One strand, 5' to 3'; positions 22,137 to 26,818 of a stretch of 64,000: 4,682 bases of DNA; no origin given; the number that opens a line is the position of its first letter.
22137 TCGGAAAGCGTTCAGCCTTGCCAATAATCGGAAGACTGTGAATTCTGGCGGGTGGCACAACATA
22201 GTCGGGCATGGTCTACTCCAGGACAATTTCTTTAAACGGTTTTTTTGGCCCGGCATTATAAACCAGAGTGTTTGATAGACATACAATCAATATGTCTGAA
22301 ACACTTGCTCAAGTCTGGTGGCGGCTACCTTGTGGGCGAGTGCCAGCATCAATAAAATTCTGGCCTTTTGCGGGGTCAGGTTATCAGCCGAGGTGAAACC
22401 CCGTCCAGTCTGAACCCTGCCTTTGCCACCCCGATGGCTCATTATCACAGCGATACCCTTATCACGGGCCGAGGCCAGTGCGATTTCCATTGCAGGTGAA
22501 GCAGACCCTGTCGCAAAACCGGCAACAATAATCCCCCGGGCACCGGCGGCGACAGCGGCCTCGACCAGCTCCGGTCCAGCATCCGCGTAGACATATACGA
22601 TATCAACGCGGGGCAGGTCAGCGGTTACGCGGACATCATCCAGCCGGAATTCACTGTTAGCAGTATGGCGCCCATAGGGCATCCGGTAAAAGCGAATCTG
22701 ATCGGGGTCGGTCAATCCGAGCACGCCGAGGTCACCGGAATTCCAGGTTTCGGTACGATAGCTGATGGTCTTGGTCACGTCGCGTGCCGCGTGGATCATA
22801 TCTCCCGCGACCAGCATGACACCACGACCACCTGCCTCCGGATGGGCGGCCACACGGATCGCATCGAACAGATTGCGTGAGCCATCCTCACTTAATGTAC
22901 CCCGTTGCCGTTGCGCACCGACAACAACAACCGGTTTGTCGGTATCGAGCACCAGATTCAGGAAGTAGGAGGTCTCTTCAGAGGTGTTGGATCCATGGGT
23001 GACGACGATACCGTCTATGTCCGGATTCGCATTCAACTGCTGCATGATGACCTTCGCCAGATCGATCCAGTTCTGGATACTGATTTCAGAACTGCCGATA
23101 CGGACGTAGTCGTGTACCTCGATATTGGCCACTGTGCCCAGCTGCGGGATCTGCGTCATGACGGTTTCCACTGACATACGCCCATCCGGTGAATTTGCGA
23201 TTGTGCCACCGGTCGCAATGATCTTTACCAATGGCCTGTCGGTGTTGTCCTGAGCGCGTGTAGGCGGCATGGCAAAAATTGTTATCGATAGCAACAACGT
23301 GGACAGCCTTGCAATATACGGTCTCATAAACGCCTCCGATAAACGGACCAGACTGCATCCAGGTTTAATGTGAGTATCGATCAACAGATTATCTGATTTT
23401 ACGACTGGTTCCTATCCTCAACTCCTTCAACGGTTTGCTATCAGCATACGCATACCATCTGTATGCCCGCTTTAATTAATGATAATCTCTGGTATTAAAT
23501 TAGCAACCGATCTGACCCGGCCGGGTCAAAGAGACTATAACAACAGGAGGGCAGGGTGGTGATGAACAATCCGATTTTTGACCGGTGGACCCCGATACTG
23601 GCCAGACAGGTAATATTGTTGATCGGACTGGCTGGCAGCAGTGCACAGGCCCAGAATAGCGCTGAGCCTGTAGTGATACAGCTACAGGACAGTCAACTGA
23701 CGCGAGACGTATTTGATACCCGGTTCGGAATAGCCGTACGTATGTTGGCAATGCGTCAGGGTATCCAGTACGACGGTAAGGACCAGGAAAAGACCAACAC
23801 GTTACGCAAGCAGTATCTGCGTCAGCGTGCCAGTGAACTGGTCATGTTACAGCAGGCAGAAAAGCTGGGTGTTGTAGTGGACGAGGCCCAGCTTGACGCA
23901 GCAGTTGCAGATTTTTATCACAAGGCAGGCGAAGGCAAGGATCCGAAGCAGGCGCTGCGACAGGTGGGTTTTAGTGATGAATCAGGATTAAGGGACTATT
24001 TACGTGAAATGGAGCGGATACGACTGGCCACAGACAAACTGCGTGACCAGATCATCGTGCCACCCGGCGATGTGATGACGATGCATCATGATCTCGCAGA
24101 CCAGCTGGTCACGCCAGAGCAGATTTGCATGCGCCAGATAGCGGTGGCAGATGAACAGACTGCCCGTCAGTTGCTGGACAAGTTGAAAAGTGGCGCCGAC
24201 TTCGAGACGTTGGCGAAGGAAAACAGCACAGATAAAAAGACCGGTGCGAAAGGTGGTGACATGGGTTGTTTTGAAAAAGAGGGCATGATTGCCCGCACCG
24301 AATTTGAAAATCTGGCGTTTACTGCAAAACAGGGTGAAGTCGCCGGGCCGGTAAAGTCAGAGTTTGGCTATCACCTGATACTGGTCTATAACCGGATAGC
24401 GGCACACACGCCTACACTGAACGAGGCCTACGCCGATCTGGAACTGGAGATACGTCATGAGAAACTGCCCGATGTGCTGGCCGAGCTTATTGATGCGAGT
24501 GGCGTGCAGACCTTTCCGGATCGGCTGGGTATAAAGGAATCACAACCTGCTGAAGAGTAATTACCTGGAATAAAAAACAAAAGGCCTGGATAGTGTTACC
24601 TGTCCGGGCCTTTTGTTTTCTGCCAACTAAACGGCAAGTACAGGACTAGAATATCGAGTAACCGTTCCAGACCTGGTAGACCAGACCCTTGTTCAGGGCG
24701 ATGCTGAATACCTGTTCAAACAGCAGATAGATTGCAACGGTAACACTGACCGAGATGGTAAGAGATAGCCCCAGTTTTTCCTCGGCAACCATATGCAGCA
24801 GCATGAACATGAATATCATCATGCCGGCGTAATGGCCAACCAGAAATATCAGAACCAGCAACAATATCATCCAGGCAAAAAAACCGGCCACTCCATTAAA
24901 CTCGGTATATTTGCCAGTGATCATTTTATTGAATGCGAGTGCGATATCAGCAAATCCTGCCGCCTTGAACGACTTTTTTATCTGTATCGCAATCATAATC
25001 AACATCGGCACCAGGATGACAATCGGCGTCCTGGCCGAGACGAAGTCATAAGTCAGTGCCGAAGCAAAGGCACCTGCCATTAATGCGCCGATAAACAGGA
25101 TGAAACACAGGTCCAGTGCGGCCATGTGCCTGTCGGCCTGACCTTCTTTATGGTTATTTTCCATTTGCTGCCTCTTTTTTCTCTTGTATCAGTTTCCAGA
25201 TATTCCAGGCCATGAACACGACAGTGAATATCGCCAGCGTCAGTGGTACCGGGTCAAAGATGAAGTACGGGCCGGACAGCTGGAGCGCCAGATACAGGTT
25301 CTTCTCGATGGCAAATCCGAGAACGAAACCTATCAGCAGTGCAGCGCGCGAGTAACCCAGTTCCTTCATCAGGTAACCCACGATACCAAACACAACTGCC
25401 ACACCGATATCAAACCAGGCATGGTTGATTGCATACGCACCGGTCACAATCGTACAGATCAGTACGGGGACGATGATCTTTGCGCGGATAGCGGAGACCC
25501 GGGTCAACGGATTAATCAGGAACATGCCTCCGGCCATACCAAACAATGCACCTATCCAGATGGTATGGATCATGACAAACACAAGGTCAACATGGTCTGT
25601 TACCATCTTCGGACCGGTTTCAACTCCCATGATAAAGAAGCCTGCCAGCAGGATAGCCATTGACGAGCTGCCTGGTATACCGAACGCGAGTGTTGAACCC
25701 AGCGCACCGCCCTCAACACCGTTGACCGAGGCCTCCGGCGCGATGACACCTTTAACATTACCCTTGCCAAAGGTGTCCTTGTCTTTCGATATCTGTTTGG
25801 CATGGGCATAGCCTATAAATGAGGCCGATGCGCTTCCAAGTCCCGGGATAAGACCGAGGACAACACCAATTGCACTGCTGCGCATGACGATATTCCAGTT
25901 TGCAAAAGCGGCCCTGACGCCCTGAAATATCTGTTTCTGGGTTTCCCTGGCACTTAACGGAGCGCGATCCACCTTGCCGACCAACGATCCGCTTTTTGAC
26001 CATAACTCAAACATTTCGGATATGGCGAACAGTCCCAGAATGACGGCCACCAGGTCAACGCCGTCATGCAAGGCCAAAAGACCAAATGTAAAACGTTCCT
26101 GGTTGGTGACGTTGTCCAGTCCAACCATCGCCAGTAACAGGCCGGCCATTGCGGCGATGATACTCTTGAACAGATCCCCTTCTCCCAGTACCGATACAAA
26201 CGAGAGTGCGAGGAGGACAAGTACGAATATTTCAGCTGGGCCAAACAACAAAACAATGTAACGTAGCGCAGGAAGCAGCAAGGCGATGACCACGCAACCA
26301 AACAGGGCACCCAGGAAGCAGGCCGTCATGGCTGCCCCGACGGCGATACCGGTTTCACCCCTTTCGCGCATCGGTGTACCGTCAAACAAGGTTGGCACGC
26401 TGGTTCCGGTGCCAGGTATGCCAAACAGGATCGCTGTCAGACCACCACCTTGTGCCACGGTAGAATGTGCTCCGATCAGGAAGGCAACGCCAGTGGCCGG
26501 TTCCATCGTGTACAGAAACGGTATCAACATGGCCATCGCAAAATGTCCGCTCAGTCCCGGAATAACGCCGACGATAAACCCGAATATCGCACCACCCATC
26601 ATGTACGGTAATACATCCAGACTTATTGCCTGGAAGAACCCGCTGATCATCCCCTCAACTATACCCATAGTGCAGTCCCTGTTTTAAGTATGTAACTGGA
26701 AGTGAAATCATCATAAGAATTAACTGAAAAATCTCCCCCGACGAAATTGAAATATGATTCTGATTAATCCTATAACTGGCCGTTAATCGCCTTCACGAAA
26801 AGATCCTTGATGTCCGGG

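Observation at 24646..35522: Mirror-symmetric locus: two divergent tctC-tctA-tctB operons flank the convergent amidohydrolase pair, with the small anchored protein at the symmetry centre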

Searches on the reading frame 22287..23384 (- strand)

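Call 8: search_protein_families(library=pfam, proteins=[window:22287-23384:-])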
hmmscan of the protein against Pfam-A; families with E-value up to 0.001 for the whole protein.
window:22287-23384:- (365 aa): 2 families
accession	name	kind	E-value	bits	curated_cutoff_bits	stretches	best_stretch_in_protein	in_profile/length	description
PF00710.25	Asparaginase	-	1.3e-48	165.5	22.5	1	53-235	2-190/193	Asparaginase, N-terminal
PF17763.6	Asparaginase_C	-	1.2e-27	96.6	34.6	1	259-362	1-114/114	Glutaminase/Asparaginase C-terminal domain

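Call 67: search_protein_families(library=ncbifam, proteins=[window:22287-23384:-], max_evalue=0.00001)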
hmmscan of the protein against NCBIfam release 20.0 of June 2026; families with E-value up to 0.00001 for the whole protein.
window:22287-23384:- (365 aa): 6 families
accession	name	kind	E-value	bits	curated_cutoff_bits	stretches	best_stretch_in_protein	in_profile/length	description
TIGR00520.1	asnASE_II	subfamily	3.7e-85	285.9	314.3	1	42-365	16-352/352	type II asparaginase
NF008304.0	PRK11096.1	equivalog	1.5e-69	234.2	506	1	47-365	20-348/348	L-asparaginase 2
TIGR00519.1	asnASE_I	subfamily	3.6e-35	121.5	260.5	1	52-326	3-281/337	type I asparaginase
NF003217.0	PRK04183.1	equivalog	4.2e-33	114.6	310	1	43-363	68-404/420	Glu-tRNA(Gln) amidotransferase subunit GatD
TIGR02153.1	gatD_arch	equivalog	2.2e-31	109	324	1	41-363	53-392/405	Glu-tRNA(Gln) amidotransferase subunit GatD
NF006998.0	PRK09461.1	equivalog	3.9e-16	59.2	376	1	57-336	10-289/337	asparaginase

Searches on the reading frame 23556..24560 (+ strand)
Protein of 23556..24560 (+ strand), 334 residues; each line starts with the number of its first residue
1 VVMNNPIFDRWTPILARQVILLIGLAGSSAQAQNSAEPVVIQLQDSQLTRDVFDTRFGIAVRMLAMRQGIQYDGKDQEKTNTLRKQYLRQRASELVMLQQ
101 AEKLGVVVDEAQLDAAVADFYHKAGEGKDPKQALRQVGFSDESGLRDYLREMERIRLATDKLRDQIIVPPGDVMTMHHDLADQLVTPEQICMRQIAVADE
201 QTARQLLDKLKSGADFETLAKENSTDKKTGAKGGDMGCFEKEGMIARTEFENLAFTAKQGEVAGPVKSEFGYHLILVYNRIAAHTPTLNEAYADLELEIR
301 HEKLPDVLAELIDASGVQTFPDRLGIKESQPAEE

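Call 8: search_protein_families(library=pfam, proteins=[window:23556-24560:+])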
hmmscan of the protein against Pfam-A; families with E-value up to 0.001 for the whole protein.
window:23556-24560:+ (334 aa): 6 families
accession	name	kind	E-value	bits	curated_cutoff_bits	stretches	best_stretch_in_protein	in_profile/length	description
PF13616.12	Rotamase_3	-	2e-20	73.9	22.5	1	200-279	37-114/116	PPIC-type PPIASE domain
PF00639.27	Rotamase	-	6.4e-20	72.4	21.7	1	200-277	19-95/97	PPIC-type PPIASE domain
PF13145.12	Rotamase_2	-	4e-13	50.7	27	1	182-291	15-119/121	PPIC-type PPIASE domain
PF13623.11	SurA_N_2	-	1.6e-08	35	28.5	1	20-129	21-122/145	SurA-like N-terminal domain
PF13624.11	SurA_N_3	-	7e-08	32.9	27.2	1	25-126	27-128/162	SurA-like N-terminal domain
PF09312.16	SurA_N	-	9.7e-05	23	30.8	1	61-123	20-82/118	SurA N-terminal domain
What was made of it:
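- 23556..24560 (+): SurA-like PPIase with a signal peptide. It is convergent with tctB_L and travels with the L-type TTT operon. Pfam Rotamase and SurA_N (call 8).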

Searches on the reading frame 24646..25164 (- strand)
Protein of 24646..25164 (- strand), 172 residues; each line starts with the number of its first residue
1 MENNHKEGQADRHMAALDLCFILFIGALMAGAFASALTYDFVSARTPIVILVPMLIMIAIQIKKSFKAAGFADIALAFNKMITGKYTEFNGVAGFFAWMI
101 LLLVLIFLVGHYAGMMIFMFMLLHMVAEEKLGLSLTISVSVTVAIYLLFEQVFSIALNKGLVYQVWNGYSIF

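Call 3: search_protein_families(library=pfam, proteins=[window:24646-25164:-])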
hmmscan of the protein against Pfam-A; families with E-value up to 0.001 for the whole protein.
window:24646-25164:- (172 aa): 1 family
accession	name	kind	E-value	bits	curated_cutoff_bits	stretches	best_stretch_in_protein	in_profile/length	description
PF07331.16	TctB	-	0.00049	20.7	29.1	1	20-157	6-136/137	Tripartite tricarboxylate transporter TctB family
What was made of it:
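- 24646..25164 (-): tctB_L, the small membrane subunit of the L-type TTT. Pfam TctB at 20.7 bits, below the cut-off (call 3).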

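Call 4: search_protein_families(library=ncbifam, proteins=[window:24646-25164:-])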
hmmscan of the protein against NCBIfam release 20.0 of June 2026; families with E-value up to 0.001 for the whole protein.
window:24646-25164:- (172 aa): 0 families

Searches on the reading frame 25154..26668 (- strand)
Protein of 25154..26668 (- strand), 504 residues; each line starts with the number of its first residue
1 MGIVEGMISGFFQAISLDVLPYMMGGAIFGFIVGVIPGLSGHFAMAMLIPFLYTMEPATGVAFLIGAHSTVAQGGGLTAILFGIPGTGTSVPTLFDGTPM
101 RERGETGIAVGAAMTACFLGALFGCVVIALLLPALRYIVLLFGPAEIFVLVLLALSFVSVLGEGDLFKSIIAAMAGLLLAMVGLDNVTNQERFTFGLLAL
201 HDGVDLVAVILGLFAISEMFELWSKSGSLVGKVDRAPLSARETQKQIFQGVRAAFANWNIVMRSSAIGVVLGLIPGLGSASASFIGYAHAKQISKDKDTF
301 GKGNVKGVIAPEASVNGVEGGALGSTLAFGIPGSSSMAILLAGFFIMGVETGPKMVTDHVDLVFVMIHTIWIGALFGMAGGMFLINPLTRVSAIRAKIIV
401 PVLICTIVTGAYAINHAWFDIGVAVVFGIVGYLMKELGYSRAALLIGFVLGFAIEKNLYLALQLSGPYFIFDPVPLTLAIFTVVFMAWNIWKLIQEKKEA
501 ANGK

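Call 3: search_protein_families(library=pfam, proteins=[window:25154-26668:-])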
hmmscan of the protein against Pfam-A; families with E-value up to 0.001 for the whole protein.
window:25154-26668:- (504 aa): 1 family
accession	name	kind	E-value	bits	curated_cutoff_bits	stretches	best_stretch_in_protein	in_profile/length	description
PF01970.21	TctA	-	5.7e-116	388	28.9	1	22-445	3-422/423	Tripartite tricarboxylate transporter TctA family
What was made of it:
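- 25154..26668 (-): tctA_L, the large permease of the L-type TTT. Pfam TctA E 5.7e-116, full length (call 3).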

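Call 4: search_protein_families(library=ncbifam, proteins=[window:25154-26668:-])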
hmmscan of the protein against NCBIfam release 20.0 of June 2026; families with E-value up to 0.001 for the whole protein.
window:25154-26668:- (504 aa): 0 families

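Call 29: find_homologous_proteins(query=window:25154-26668:-, max_evalue=1e-20)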
Query window:25154-26668:- (504 aa): 2252 proteins with E <= 1e-20 among 8000 candidates; the best 120 are listed.
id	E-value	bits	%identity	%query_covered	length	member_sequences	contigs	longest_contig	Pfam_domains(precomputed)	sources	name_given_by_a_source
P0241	0.0e+0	1016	94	100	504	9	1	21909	PF01970.22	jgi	-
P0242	0.0e+0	1009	93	100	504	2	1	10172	PF01970.22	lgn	-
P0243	3.4e-295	997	93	100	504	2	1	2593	PF01970.22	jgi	-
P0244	3.5e-268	908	83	100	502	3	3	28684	PF01970.22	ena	-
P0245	2.8e-262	889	81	100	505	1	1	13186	PF01970.22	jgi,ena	-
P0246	1.5e-257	873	80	100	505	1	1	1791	PF01970.22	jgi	jgi:TctA family transporter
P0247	1.2e-240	817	76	99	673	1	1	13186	PF01970.22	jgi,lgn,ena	-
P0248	1.9e-233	794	73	99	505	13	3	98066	PF01970.22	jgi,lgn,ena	jgi:TctA family transporter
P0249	1.7e-231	787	74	100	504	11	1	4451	PF01970.22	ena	-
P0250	2.0e-230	784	72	100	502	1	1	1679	PF01970.22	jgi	-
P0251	1.7e-229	781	72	99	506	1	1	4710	PF01970.22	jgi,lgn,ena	-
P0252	6.5e-227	772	71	99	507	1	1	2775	PF01970.22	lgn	-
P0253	5.3e-225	766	70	99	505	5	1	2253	PF01970.22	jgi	jgi:putative tricarboxylic transport membrane protein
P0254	1.0e-224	765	71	99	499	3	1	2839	PF01970.22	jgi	jgi:putative tricarboxylic transport membrane protein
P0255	3.3e-224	763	71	98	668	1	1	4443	PF01970.22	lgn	-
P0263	1.2e-221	755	68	100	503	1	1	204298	PF01970.22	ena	-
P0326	2.3e-211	721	66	99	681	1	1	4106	PF01970.22,PF07331.17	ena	-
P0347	2.9e-207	707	66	99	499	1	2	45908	PF01970.22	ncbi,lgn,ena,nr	ncbi:MAG: tripartite tricarboxylate transporter permease [Rhodobacteraceae bacterium]|nr:tripartite 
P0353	8.6e-207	706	66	99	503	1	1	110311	PF01970.22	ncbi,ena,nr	ncbi:MAG: tricarboxylic transporter [Hyphomicrobiales bacterium]|nr:MAG: tricarboxylic transporter [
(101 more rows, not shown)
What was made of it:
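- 25154..26668 (-): More than 120 clusters are at least 64% identical, including Rhodobacteraceae and Hyphomicrobiales at 66% (call 29).
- The TctA_L clade includes Rhodobacteraceae and Hyphomicrobiales at 66% identity (call 29). L-type orthologs occur in Alphaproteobacteria at 66% identity (call 29).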

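Call 31: find_encoding_contigs(protein=P0263, flank=10000, max_places=2)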
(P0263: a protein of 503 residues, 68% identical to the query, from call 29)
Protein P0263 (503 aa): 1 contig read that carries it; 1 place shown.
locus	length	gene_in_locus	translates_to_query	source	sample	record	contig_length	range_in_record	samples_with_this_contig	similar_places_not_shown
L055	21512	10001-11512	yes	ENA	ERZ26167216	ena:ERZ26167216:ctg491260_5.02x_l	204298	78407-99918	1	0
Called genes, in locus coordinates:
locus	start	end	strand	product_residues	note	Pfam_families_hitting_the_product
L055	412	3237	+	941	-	PF07715:Plug, PF00593:TonB_dep_Rec_b-barrel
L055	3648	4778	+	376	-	PF02423:OCD_Mu_crystall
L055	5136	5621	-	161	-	PF04140:ICMT (weak), PF04191:PEMT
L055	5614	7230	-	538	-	PF06277:EutA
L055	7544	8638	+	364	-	PF02423:OCD_Mu_crystall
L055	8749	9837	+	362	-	PF03401:TctC (weak)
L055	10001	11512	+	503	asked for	PF01970:TctA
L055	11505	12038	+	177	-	PF07331:TctB (weak)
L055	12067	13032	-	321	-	PF13623:SurA_N_2 (weak), PF13624:SurA_N_3 (weak), PF13145:Rotamase_2, PF13616:Rotamase_3, PF00639:Rotamase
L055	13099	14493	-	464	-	PF07969:Amidohydro_3, PF01979:Amidohydro_1 (weak)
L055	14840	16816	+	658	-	-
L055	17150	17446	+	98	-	PF01527:HTH_Tnp_1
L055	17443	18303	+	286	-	PF13276:HTH_21, PF00665:rve, PF13683:rve_3, PF13333:rve_2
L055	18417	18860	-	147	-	-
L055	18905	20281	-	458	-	PF07969:Amidohydro_3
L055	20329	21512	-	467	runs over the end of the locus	PF07969:Amidohydro_3, PF01979:Amidohydro_1 (weak)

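Call 32: find_encoding_contigs(protein=P0347, flank=8000, max_places=2)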
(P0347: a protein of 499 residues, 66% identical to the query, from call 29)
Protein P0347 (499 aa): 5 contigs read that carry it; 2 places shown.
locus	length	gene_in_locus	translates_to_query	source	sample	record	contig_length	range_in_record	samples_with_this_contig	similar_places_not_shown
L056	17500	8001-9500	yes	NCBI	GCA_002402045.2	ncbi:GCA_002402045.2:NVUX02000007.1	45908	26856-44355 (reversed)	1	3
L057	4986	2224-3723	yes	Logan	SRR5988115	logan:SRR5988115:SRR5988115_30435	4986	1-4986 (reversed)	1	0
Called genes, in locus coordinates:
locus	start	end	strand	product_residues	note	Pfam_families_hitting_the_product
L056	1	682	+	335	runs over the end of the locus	PF00589:Phage_integrase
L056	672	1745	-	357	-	PF13776:DUF4172, PF02661:Fic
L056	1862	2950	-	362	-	PF02195:ParB_N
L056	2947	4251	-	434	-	PF09140:MipZ (weak), PF13614:AAA_31, PF01656:CbiA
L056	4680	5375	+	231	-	PF11638:DnaA_N (weak)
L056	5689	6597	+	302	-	PF00892:EamA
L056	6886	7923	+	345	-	PF03401:TctC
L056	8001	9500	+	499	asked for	PF01970:TctA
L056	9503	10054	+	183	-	PF07331:TctB (weak)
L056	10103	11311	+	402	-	PF02041:Auxin_BP (faint), PF07883:Cupin_2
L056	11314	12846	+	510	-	PF06277:EutA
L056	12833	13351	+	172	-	PF07331:TctB (weak)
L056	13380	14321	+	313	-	PF03401:TctC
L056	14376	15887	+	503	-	PF01970:TctA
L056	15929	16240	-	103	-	PF00355:Rieske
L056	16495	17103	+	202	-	PF07883:Cupin_2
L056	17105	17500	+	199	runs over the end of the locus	PF02041:Auxin_BP, PF12973:Cupin_7 (weak), PF00190:Cupin_1 (weak), PF07883:Cupin_2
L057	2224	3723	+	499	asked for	PF01970:TctA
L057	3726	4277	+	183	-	PF07331:TctB (weak)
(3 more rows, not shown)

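Call 84: find_encoding_contigs(protein=P0353, flank=10000, max_places=2)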
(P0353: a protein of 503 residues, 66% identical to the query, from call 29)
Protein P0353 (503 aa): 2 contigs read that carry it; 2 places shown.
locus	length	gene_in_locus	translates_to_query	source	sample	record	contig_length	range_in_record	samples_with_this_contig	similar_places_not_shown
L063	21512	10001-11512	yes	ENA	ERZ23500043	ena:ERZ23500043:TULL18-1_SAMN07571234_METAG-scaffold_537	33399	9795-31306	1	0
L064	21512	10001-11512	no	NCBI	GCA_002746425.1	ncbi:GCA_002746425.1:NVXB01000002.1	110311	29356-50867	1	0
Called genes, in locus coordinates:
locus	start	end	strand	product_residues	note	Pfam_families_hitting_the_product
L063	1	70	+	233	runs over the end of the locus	PF00392:GntR, PF07729:FCD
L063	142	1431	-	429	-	PF06808:DctM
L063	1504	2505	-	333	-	PF03480:DctP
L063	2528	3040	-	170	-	PF04290:DctQ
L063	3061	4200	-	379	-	PF13452:FAS1_DH_region, PF01575:MaoC_dehydratas (weak)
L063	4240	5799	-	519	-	PF00501:AMP-binding, PF13193:AMP-binding_C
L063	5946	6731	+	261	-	PF09339:HTH_IclR, PF01614:IclR_C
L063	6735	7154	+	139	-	PF13622:4HBT_3 (weak), PF03061:4HBT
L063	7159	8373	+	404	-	PF02515:CoA_transf_3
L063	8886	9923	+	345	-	PF03401:TctC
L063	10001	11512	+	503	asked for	PF01970:TctA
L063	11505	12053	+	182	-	PF07331:TctB (weak)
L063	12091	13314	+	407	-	PF07883:Cupin_2 (weak)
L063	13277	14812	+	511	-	PF06277:EutA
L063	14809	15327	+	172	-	PF07331:TctB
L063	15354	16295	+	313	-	PF03401:TctC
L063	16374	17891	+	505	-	PF01970:TctA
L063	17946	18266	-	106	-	PF00355:Rieske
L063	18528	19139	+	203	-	PF07883:Cupin_2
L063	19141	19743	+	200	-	PF02041:Auxin_BP, PF12973:Cupin_7 (faint), PF00190:Cupin_1 (weak), PF07883:Cupin_2 (weak)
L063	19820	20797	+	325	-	PF00892:EamA, PF05653:Mg_trans_NIPA, PF00892:EamA (weak)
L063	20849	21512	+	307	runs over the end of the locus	PF00126:HTH_1, PF03466:LysR_substrate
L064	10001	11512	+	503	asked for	PF01970:TctA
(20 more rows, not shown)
